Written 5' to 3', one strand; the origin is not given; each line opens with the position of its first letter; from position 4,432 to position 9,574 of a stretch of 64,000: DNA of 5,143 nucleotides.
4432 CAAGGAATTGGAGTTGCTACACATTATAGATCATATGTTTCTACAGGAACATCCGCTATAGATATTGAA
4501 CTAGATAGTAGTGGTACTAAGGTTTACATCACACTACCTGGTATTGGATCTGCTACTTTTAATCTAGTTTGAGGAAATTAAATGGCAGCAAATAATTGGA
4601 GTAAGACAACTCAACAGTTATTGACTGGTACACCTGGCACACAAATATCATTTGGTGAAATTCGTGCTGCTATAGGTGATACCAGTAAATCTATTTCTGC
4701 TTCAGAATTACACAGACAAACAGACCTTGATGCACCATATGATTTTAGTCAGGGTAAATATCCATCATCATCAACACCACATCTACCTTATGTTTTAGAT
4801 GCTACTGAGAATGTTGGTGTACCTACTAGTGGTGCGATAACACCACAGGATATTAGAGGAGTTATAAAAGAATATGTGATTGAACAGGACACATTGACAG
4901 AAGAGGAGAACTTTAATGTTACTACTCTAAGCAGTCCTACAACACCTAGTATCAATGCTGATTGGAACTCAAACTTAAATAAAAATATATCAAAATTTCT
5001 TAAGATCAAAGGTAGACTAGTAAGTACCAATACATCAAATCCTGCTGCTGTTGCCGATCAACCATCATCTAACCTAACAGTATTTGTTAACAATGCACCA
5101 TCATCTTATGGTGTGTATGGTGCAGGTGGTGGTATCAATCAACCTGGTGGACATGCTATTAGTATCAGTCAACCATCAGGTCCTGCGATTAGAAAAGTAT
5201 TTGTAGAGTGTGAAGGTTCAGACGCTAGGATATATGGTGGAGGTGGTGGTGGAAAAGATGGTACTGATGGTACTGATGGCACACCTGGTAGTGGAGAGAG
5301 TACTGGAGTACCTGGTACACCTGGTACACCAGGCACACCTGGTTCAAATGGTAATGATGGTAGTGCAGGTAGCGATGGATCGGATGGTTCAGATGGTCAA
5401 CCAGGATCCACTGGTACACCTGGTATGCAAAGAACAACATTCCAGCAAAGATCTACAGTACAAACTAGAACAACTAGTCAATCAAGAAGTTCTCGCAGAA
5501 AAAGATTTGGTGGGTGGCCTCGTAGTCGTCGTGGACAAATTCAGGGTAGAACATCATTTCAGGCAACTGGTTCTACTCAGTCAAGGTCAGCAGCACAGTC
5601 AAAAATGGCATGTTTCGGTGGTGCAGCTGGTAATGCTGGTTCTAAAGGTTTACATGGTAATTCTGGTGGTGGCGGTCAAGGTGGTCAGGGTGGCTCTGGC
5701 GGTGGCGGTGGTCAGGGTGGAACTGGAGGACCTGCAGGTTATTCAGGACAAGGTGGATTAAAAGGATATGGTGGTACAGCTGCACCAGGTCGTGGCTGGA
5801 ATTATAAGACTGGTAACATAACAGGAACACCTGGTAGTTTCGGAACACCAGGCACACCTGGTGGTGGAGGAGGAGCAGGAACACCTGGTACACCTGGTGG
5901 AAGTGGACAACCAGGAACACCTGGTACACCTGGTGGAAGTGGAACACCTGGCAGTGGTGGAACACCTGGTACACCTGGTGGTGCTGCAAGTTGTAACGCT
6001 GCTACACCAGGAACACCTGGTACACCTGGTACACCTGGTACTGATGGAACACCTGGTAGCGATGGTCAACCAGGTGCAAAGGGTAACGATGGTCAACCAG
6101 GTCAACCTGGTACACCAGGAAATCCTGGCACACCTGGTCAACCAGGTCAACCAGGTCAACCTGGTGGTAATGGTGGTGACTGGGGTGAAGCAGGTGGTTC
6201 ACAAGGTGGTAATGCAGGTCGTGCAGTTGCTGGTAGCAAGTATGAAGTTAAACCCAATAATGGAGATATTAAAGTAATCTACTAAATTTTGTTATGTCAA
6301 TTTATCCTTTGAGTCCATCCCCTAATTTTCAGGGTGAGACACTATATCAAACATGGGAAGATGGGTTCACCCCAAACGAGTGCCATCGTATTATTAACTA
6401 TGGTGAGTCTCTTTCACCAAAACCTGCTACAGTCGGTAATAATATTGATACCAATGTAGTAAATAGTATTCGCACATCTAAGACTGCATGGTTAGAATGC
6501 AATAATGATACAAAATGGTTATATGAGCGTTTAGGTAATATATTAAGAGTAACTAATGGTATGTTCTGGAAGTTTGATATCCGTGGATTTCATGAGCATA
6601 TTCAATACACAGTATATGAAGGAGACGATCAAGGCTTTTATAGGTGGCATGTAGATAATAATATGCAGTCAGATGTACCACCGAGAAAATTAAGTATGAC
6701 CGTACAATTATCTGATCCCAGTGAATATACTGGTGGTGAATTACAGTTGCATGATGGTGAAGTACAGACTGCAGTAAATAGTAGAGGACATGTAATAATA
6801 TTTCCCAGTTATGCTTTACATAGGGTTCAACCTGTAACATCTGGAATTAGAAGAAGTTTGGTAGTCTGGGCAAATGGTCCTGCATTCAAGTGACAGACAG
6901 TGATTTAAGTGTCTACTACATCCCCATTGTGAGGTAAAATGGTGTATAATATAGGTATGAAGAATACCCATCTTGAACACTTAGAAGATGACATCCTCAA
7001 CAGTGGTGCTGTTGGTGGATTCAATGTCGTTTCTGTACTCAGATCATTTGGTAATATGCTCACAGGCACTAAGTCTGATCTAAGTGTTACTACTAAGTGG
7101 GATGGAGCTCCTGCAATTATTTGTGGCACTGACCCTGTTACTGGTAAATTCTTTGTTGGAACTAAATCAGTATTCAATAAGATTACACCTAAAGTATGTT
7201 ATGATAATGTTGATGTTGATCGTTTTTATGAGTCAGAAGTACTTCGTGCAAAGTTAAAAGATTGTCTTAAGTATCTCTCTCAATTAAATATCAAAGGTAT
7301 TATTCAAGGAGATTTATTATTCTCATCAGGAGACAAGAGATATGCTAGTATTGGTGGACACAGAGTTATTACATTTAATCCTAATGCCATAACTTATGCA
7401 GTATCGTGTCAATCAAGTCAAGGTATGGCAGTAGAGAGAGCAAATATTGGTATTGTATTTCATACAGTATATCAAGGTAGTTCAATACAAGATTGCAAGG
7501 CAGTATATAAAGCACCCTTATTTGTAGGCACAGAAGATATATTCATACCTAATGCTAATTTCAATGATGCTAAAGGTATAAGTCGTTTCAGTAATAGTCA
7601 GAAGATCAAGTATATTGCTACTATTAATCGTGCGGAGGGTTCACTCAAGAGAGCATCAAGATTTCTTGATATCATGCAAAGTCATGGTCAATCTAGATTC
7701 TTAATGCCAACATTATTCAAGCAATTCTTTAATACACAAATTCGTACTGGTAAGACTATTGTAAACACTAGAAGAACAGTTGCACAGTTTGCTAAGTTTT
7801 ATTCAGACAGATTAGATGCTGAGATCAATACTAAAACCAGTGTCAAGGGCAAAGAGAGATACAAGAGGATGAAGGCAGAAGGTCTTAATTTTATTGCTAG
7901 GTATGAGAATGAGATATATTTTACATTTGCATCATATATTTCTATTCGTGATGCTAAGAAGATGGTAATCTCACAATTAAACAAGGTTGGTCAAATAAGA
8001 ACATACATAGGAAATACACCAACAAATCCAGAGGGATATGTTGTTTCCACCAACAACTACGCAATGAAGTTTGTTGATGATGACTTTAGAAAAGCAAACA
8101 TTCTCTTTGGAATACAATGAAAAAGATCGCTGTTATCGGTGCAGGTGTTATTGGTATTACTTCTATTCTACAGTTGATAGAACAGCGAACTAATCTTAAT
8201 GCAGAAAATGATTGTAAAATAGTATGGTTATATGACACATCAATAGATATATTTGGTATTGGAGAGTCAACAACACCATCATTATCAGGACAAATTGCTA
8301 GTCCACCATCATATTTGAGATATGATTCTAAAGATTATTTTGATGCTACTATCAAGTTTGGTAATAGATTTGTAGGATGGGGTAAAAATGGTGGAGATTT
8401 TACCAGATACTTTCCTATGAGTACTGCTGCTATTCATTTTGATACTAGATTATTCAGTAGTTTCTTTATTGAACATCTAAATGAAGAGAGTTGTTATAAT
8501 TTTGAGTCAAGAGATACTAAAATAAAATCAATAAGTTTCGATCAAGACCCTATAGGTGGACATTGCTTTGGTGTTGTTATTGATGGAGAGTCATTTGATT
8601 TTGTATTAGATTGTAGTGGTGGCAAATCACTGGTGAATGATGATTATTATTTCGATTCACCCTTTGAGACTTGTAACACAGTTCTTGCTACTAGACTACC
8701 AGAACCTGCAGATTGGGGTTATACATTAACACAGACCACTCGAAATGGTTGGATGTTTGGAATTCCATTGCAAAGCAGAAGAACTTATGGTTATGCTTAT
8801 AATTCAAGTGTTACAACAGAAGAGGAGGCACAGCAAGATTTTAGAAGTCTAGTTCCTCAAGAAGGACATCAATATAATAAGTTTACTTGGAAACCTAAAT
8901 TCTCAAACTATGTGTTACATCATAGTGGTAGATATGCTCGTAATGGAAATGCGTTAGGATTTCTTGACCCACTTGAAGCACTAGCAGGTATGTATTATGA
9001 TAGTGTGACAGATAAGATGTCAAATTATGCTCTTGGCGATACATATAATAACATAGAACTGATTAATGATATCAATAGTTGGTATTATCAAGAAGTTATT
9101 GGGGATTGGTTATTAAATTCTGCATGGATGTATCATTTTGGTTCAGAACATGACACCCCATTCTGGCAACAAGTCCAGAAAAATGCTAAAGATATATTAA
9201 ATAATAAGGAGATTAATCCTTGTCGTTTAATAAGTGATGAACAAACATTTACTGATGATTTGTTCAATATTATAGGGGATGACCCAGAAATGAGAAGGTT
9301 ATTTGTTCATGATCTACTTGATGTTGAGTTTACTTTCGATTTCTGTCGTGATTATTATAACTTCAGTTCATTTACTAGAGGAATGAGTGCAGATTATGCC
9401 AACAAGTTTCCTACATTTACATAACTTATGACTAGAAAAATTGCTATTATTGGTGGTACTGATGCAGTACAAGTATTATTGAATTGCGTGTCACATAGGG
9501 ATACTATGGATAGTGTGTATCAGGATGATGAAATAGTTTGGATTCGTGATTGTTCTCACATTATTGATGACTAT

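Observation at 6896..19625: A repeated pseudo-palindromic ~20-bp box at a fixed distance upstream of eight -10 elements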

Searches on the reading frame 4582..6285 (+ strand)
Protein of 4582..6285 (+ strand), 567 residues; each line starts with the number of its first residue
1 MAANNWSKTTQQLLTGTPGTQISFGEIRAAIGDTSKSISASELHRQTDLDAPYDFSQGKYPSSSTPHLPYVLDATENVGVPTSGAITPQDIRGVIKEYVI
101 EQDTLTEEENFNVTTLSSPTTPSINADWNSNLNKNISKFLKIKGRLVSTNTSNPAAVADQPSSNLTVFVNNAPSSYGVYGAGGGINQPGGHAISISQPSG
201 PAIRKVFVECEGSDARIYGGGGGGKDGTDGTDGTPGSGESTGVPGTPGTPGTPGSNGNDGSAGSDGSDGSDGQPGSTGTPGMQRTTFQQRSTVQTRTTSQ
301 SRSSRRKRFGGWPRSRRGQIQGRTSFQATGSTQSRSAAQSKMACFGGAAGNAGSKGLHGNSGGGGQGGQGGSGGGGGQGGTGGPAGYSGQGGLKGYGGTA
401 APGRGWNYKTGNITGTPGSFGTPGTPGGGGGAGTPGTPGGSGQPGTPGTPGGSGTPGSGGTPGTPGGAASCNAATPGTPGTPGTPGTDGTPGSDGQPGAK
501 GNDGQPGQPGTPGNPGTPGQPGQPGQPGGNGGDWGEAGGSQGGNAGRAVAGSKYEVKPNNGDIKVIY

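Call 19: search_protein_families(library=pfam, proteins=[window:4582-6285:+], max_evalue=0.01)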
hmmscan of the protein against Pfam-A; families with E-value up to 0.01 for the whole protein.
window:4582-6285:+ (567 aa): 1 family
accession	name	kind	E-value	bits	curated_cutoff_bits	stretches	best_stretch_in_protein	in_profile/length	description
PF01391.23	Collagen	-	1.6e-08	34.6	27.2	2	224-281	1-58/60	Collagen triple helix repeat (20 copies)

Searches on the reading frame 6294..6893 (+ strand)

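Call 19: search_protein_families(library=pfam, proteins=[window:6294-6893:+], max_evalue=0.01)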
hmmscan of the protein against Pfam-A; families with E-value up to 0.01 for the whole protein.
window:6294-6893:+ (199 aa): 2 families
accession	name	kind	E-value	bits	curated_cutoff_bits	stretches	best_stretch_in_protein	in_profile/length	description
PF13640.12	2OG-FeII_Oxy_3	-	1.3e-15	58.6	27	1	104-193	2-97/98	2OG-Fe(II) oxygenase superfamily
PF13759.12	2OG-FeII_Oxy_5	-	0.0019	19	27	1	155-187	63-95/101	Putative 2OG-Fe(II) oxygenase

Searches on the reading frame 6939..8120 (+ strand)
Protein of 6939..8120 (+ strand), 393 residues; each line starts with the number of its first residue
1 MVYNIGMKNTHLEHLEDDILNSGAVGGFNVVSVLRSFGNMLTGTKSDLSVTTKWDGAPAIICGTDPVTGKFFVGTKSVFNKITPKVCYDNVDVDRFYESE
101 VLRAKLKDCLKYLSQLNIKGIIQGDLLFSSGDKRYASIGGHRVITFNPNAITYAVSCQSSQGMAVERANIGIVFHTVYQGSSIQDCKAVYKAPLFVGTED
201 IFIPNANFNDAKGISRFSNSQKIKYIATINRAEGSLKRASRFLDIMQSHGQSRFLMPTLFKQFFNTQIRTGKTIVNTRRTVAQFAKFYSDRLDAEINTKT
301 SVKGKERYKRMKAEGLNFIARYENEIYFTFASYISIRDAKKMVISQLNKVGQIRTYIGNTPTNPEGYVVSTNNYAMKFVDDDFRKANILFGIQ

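Call 19: search_protein_families(library=pfam, proteins=[window:6939-8120:+], max_evalue=0.01)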
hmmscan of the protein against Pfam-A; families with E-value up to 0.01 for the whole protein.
window:6939-8120:+ (393 aa): 1 family
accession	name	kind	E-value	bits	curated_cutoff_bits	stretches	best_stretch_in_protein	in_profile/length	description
PF19782.4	DUF6267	-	1e-109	367.8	27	1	9-387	1-371/376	Family of unknown function (DUF6267)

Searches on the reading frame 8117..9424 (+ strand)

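Call 19: search_protein_families(library=pfam, proteins=[window:8117-9424:+], max_evalue=0.01)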
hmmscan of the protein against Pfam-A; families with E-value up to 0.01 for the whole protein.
window:8117-9424:+ (435 aa): 1 family
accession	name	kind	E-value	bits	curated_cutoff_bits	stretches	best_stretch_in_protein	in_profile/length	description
PF04820.20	Trp_halogenase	-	5.7e-27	95.1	21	2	105-358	152-405/458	Tryptophan halogenase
